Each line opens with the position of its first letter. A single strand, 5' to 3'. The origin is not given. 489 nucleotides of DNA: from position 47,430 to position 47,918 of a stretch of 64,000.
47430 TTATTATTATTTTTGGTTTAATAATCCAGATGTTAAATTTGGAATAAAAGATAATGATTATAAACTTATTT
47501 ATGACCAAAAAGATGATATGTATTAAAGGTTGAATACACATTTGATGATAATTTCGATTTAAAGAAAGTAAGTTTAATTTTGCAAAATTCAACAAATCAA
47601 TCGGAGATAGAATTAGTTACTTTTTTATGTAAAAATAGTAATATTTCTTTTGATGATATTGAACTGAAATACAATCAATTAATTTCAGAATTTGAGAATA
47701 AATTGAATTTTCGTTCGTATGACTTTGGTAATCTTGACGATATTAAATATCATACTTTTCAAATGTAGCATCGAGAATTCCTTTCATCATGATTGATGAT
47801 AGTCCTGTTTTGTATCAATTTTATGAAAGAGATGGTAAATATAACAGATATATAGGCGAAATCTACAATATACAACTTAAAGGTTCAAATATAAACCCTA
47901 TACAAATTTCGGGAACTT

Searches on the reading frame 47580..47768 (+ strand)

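Call 3: search_protein_families(library=pfam, proteins=[window:47580-47768:+], max_evalue=1)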
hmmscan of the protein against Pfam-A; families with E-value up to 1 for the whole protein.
window:47580-47768:+ (62 aa): 1 family
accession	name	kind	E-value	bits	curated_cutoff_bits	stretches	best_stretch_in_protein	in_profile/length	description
PF18444.7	RRM_9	-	0.11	12.7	25.9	1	2-37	6-41/70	RNA recognition motif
